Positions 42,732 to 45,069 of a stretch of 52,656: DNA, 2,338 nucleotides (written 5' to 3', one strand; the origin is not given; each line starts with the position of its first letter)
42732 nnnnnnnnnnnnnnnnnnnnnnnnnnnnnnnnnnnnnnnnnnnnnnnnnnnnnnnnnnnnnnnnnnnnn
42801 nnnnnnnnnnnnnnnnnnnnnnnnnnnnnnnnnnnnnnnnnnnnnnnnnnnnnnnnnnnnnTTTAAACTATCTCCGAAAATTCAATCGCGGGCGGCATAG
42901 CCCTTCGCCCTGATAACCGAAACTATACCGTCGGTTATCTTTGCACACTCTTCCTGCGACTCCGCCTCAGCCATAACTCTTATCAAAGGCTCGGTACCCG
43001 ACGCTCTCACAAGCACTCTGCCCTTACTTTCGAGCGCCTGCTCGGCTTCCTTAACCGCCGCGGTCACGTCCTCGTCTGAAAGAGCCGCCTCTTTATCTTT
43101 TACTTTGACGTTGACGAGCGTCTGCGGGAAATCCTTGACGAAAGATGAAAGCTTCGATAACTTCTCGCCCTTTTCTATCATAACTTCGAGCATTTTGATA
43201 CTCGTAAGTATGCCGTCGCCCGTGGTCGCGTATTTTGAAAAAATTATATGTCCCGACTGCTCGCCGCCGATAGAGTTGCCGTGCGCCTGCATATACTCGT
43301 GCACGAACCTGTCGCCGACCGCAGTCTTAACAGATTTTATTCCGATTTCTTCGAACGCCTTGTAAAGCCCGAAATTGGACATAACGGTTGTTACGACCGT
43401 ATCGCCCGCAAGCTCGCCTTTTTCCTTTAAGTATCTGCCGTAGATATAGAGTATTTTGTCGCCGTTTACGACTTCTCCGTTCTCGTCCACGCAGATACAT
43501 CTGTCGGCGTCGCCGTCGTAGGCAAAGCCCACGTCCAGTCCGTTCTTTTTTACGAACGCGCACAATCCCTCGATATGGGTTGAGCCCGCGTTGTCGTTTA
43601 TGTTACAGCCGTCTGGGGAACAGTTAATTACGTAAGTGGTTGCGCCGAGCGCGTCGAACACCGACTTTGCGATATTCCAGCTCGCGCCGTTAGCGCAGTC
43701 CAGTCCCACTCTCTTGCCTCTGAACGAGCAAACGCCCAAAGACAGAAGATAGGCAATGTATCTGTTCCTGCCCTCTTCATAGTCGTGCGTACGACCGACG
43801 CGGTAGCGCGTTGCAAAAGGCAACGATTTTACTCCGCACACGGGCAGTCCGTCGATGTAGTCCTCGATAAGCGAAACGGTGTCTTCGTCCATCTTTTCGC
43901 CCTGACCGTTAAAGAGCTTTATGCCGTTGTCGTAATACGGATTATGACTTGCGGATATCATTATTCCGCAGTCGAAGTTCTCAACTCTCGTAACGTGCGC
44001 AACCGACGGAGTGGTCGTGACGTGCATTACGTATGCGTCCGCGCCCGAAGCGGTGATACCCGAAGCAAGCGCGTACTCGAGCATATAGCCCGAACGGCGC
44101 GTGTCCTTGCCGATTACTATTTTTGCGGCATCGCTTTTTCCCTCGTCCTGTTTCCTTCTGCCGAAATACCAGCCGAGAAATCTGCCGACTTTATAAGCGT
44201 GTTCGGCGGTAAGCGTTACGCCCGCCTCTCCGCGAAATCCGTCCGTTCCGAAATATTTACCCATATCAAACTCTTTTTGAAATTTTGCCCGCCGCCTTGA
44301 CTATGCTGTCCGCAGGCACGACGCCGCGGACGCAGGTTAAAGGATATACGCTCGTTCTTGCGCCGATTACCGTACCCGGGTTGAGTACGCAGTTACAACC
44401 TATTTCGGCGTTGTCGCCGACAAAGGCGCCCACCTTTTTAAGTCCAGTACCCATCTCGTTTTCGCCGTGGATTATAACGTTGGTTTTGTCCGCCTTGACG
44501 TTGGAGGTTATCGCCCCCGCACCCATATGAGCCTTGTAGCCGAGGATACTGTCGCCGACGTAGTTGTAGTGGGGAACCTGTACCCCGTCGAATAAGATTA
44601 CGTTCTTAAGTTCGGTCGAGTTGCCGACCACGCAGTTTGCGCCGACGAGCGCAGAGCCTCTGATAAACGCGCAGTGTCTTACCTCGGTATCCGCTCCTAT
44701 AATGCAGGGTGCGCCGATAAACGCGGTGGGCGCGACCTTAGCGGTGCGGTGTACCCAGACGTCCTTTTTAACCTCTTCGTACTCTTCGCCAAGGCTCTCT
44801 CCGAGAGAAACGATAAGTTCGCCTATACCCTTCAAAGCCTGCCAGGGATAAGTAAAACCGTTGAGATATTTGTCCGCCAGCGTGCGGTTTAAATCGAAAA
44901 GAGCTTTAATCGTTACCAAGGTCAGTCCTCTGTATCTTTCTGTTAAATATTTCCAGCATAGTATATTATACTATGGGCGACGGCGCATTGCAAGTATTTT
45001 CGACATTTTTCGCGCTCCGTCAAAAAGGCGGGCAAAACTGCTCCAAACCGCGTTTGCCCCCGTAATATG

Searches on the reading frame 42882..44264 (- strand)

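Call 10: search_protein_families(library=ncbifam, proteins=[window:42882-44264:-], max_evalue=0.001)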
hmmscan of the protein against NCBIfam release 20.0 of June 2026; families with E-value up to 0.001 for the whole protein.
window:42882-44264:- (460 aa): 7 families
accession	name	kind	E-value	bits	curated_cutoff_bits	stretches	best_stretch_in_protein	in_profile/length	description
TIGR01455.1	glmM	equivalog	3.4e-158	527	447.55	1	5-452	1-441/442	phosphoglucosamine mutase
TIGR03990.1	Arch_GlmM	equivalog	1.1e-94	317.9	439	1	3-450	2-443/444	phosphoglucosamine mutase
NF007088.0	PRK09542.1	equivalog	6.1e-52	177.1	618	1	36-453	39-455/456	phosphomannomutase/phosphoglucomutase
NF046027.1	PhglucPhmanMutPgmG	equivalog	5.8e-46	157.1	600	1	10-456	15-455/460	phosphoglucomutase/phosphomannomutase PgmG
NF011943.0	PRK15414.1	subfamily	1.3e-27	96.9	801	1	9-437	11-439/456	phosphomannomutase CpsG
TIGR01132.1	pgm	equivalog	7.6e-12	44.4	778.05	1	5-370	42-432/546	phosphoglucomutase (alpha-D-glucose-1,6-bisphosphate-dependent)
NF005737.0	PRK07564.1-1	equivalog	3e-09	36.1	378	0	212-372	236-399/543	alpha-D-glucose phosphate-specific phosphoglucomutase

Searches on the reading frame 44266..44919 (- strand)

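Call 6: search_protein_families(library=pfam, proteins=[window:44266-44919:-], max_evalue=0.01)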
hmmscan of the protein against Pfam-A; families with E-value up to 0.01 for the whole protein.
window:44266-44919:- (217 aa): 4 families
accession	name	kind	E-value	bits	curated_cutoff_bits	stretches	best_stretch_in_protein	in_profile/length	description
PF25084.1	LbH_EIF2B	-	2.6e-15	56.8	54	1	52-137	2-86/105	EIF2B subunit epsilon LbH domain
PF00132.30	Hexapep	-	7.8e-12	44.8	27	2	165-197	2-34/36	Bacterial transferase hexapeptide (six repeats)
PF24894.1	Hexapep_GlmU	-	4.7e-05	23.9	23.3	1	89-152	18-80/104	GlmU-like, C-terminal hexapeptide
PF25087.1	GMPPB_C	-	0.0012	19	39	0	72-129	40-98/110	GMPPB C-terminal domain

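Call 7: search_protein_families(library=padloc, proteins=[window:44266-44919:-], max_evalue=0.01)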
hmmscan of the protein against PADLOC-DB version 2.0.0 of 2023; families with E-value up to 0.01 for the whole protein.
window:44266-44919:- (217 aa): 0 families

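Call 10: search_protein_families(library=ncbifam, proteins=[window:44266-44919:-], max_evalue=0.001)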
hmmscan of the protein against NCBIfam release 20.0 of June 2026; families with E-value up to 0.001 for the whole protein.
window:44266-44919:- (217 aa): 25 families
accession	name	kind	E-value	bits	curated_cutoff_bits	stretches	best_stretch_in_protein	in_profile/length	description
TIGR03992.1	Arch_glmU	subfamily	5.4e-41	140.8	292.1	1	22-196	214-392/393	bifunctional sugar-1-phosphate nucleotidylyltransferase/acetyltransferase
NF041173.1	Sug_nt_acttase_Thmprot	equivalog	2.6e-29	102.4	600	1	45-198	240-394/405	bifunctional sugar-1-phosphate nucleotidylyltransferase/acetyltransferase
TIGR03991.1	alt_bact_glmU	hypoth_equivalog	3.5e-24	85.8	225.3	1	54-211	202-358/394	UDP-N-acetylglucosamine diphosphorylase/glucosamine-1-phosphate N-acetyltransferase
TIGR01173.1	glmU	equivalog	3.1e-14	52.7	366.85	1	52-208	296-435/452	bifunctional UDP-N-acetylglucosamine diphosphorylase/glucosamine-1-phosphate N-acetyltransferase GlmU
NF010940.0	PRK14360.1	equivalog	2.2e-13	49.6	602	1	73-207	315-433/452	bifunctional UDP-N-acetylglucosamine diphosphorylase/glucosamine-1-phosphate N-acetyltransferase GlmU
NF010933.0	PRK14353.1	equivalog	6.7e-13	48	505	1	53-206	286-422/453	bifunctional UDP-N-acetylglucosamine diphosphorylase/glucosamine-1-phosphate N-acetyltransferase GlmU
NF010932.0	PRK14352.1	equivalog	2.8e-12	46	611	1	52-180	307-435/488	bifunctional UDP-N-acetylglucosamine diphosphorylase/glucosamine-1-phosphate N-acetyltransferase GlmU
NF010934.1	PRK14354.1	equivalog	2.9e-12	45.9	450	1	72-179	314-405/447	bifunctional UDP-N-acetylglucosamine diphosphorylase/glucosamine-1-phosphate N-acetyltransferase GlmU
NF006986.0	PRK09451.1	equivalog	1.8e-11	43.5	725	1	37-141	284-387/456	bifunctional UDP-N-acetylglucosamine diphosphorylase/glucosamine-1-phosphate N-acetyltransferase GlmU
NF052502.1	man1P_GTase_Rv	exception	7.2e-11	41.5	440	1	73-158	248-332/352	mannose-1-phosphate guanylyltransferase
NF010936.0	PRK14356.1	equivalog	3.9e-10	39.2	666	1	52-178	303-430/456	bifunctional UDP-N-acetylglucosamine diphosphorylase/glucosamine-1-phosphate N-acetyltransferase GlmU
NF002060.0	PRK00892.1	subfamily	5.6e-10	38.9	207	1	47-109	101-164/345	UDP-3-O-(3-hydroxymyristoyl)glucosamine N-acyltransferase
NF010937.0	PRK14357.1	equivalog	3.4e-09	36.1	658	2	98-186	333-417/448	bifunctional UDP-N-acetylglucosamine diphosphorylase/glucosamine-1-phosphate N-acetyltransferase GlmU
NF010938.0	PRK14358.1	equivalog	1.1e-07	30.9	500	1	56-190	308-431/481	bifunctional N-acetylglucosamine-1-phosphate uridyltransferase/glucosamine-1-phosphate acetyltransferase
NF010935.0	PRK14355.1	equivalog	2e-07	30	718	1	72-185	321-430/459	bifunctional UDP-N-acetylglucosamine diphosphorylase/glucosamine-1-phosphate N-acetyltransferase GlmU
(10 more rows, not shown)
